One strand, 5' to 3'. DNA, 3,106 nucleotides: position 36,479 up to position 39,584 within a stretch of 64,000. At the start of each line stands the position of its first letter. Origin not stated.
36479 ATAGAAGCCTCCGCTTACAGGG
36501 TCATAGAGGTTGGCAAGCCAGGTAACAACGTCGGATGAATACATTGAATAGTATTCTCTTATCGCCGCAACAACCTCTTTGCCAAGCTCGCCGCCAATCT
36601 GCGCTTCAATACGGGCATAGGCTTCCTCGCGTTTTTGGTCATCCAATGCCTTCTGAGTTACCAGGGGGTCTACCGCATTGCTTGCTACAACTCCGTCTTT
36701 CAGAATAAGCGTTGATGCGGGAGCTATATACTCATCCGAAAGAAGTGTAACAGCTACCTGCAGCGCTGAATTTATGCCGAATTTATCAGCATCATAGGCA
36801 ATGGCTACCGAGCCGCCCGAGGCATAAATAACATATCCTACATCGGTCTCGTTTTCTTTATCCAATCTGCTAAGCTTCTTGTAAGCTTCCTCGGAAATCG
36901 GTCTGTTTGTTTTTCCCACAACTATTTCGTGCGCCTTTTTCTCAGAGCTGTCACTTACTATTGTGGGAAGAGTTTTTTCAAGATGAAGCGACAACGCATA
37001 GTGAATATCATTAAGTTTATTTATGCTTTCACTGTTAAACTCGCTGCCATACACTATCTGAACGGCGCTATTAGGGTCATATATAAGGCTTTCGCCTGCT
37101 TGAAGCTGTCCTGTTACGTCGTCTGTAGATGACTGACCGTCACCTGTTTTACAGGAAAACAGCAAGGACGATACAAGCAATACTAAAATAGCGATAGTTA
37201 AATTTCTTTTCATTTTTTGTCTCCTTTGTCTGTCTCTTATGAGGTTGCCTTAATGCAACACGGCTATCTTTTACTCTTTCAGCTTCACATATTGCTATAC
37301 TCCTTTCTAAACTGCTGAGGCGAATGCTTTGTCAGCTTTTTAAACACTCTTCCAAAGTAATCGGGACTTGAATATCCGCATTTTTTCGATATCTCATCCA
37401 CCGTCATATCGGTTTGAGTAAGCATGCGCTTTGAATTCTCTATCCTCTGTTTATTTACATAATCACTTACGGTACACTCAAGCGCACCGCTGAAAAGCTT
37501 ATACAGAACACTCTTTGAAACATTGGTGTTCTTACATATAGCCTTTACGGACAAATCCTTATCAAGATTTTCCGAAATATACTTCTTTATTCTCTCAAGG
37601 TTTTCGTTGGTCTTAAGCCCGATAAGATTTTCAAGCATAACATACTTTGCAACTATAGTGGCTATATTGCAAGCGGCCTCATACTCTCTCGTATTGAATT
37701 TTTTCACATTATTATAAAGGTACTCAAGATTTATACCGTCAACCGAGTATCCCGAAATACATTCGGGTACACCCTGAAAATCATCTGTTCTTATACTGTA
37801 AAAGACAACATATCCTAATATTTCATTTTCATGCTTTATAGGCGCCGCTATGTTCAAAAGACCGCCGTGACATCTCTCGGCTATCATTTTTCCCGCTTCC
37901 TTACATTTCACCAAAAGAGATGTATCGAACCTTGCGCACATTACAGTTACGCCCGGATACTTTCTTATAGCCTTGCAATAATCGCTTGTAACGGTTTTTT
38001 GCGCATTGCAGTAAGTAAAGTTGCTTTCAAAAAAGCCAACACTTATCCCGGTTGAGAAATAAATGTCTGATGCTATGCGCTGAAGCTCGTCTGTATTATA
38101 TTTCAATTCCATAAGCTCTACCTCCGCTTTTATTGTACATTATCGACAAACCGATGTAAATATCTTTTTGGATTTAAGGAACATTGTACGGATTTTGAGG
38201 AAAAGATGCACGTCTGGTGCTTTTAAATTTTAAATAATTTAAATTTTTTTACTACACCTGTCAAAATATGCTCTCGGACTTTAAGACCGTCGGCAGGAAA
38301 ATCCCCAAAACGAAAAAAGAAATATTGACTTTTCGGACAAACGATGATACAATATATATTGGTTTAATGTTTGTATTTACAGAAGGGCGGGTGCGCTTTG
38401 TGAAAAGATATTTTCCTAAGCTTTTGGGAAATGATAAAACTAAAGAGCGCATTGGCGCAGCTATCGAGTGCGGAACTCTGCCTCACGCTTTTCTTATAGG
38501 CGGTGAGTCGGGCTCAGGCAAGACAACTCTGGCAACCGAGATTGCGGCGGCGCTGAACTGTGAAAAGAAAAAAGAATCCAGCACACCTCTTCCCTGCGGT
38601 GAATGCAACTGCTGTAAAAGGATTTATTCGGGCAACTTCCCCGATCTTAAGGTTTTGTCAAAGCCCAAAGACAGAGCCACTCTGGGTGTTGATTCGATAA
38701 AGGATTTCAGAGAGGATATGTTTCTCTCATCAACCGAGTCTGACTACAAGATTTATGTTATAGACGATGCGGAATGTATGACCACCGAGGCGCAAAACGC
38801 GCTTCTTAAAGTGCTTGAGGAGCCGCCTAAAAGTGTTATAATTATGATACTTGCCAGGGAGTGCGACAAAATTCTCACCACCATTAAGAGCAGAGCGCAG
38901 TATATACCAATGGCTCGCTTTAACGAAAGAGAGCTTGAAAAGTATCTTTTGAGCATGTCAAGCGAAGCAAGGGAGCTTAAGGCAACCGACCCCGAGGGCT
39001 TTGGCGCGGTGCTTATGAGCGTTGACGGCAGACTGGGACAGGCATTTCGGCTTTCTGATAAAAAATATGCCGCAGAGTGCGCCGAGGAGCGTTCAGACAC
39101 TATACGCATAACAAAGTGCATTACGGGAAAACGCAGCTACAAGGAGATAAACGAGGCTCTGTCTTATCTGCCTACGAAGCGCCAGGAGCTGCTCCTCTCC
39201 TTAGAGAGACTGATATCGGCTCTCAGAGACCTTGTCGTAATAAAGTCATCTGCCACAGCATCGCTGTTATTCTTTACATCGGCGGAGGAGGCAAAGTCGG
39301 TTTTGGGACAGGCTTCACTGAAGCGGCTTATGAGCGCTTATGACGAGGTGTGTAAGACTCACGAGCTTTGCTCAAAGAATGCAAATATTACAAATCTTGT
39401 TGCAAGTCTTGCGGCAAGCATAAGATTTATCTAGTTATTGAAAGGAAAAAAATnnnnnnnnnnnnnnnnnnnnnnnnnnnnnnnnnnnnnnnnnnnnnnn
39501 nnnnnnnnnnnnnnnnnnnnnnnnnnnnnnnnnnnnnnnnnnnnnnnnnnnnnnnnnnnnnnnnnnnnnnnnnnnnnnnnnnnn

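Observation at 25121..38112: Locus B: the same cassette in permuted order, inside a PocR-AraC / GH-A hydrolase / MFS transporter unit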

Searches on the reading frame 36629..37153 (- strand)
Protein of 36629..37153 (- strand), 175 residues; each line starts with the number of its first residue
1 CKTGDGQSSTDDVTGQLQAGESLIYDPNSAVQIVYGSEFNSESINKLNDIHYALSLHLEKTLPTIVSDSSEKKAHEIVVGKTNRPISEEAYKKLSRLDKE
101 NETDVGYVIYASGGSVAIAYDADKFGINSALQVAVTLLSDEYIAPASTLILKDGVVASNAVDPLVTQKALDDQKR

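Call 83: search_solved_structures(query=A6, max_evalue=10)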
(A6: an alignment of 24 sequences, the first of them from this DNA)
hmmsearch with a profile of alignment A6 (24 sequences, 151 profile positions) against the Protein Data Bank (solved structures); distinct sequences matched with E-value up to 10: 1.
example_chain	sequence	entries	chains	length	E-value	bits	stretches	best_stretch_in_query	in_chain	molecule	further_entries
7ura_H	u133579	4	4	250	0.48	13.5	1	66-101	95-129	2C11 heavy chain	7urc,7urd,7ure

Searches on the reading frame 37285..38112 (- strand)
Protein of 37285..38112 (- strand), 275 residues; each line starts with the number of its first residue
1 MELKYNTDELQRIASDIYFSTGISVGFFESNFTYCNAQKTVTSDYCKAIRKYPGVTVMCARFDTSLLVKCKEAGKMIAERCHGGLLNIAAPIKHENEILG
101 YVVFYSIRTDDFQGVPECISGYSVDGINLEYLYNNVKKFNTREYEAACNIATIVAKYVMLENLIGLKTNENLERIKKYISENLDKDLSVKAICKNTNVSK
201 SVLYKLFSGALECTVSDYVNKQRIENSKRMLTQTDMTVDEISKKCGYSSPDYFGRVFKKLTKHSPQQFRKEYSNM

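Call 5: search_protein_families(library=pfam, proteins=[window:37285-38112:-], max_evalue=0.01)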
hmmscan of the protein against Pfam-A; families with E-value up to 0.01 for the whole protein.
window:37285-38112:- (275 aa): 4 families
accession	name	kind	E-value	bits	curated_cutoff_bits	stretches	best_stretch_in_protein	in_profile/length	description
PF12833.13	HTH_18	-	1.8e-20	73.4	33.6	1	192-270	1-79/80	Helix-turn-helix domain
PF10114.15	PocR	-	6.2e-19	68.8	23.9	1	6-161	4-160/162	Sensory domain found in PocR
PF00165.29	HTH_AraC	-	6.5e-15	55.3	26.6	2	233-270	6-42/42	Bacterial regulatory helix-turn-helix proteins, AraC family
PF00440.29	TetR_N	-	0.0037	17.4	24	0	187-208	17-38/47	Bacterial regulatory proteins, tetR family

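Call 6: search_protein_families(library=ncbifam, proteins=[window:37285-38112:-], max_evalue=0.01)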
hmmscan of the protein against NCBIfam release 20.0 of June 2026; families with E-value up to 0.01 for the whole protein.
window:37285-38112:- (275 aa): 33 families (the best 25 are shown)
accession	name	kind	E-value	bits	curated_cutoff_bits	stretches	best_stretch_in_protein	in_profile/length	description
NF047788.1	TransRegPocR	equivalog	2e-25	89.7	500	2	169-272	188-291/296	transcriptional regulator PocR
TIGR04094.1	adjacent_YSIRK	equivalog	1.1e-20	73.9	200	1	172-269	287-383/383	YSIRK-targeted surface antigen transcriptional regulator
NF007860.0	PRK10572.1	equivalog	1.2e-20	73.5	208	1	169-273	182-286/292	arabinose operon transcriptional regulator AraC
NF047455.1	TF_Staph_AryK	equivalog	1.2e-19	70.1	850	1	153-274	137-261/759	transcriptional regulator AryK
NF052371.1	TransRegGbdRPseu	equivalog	2.8e-14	52.9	480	1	158-271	214-326/365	choline metabolism transcriptional regulator GbdR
NF006902.0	PRK09393.1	equivalog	8.9e-14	51.4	425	1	167-273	217-323/327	transcriptional regulator FtrA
NF012144.2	ramA_TF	equivalog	1e-13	51.7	180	1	172-271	7-106/108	RamA family antibiotic efflux transcriptional regulator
NF007584.0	PRK10219.1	equivalog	1.2e-13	51.3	174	1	171-270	6-105/107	superoxide response transcriptional regulator SoxS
NF007243.0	PRK09685.1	equivalog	1.9e-13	50.5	199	1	167-272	195-302/303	transcriptional regulator FeaR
NF033869.1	viru_reg_Rsp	equivalog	5.2e-13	48.3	400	1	170-273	147-250/701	AraC family transcriptional regulator Rsp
NF007693.0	PRK10371.1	equivalog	1e-12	47.9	253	1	172-270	200-298/309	transcriptional regulator MelR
NF049932.1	TranspRegBtr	equivalog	4.4e-12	45.3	900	1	164-270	158-264/531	bacillibactin transport transcriptional regulator Btr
NF010025.2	PRK13500.1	equivalog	5.9e-12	45.7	525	1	162-272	168-278/282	HTH-type transcriptional activator RhaR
NF010027.0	PRK13502.1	equivalog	1.2e-11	44.6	384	1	171-270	177-276/282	HTH-type transcriptional activator RhaR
NF010026.0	PRK13501.1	equivalog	2.5e-11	43.3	363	1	166-272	172-278/290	HTH-type transcriptional activator RhaR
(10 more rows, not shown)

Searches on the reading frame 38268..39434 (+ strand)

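Call 8: search_protein_families(library=pfam, proteins=[window:38268-39434:+], max_evalue=0.01)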
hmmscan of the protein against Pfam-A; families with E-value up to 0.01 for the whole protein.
window:38268-39434:+ (388 aa): 16 families
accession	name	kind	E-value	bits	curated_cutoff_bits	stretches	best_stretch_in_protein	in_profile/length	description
PF13177.12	DNA_pol3_delta2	-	2.5e-46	158.1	27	1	55-217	2-159/161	DNA polymerase III, delta subunit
PF00004.35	AAA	-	8.1e-06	26.7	21.2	1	76-211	2-124/131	ATPase family associated with various cellular activities (AAA)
PF05729.18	NACHT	-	1.4e-05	25.4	26.7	1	76-232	4-165/167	NACHT domain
PF07728.20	AAA_5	-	8.2e-05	23.1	22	0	75-99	2-27/139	AAA domain (dynein-related subfamily)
PF13191.12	AAA_16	-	0.00028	21.9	32.6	1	71-97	23-49/167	AAA ATPase domain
PF13401.12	AAA_22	-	0.00032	21.4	27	1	76-203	9-130/130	AAA domain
PF13479.12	AAA_24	-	0.00057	20.2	27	1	75-172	5-77/195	AAA domain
PF00158.32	Sigma54_activat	-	0.00087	19.4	20.2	0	68-111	18-59/168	Sigma-54 interaction domain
PF25199.1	nSTAND_NTPase5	-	0.0037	17.5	34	0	72-100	41-68/145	Novel STAND NTPase 5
PF03266.21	NTPase_1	-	0.0047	17.2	23.9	0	75-97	2-24/168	NTPase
PF02367.23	TsaE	-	0.0049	17.3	26.6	1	61-106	13-55/128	Threonylcarbamoyl adenosine biosynthesis protein TsaE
PF20720.3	nSTAND3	-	0.0051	17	27.2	0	73-99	18-44/155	Novel STAND NTPase 3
PF13476.12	AAA_23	-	0.0052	17.9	27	0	73-105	20-52/201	AAA domain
PF09848.15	SLFN-g3_helicase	-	0.0056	16.4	24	1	73-217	2-131/354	Schlafen group 3, DNA/RNA helicase domain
PF01656.29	CbiA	-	0.0063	16.9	25.4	0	76-100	3-27/125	CobQ/CobB/MinD/ParA nucleotide binding domain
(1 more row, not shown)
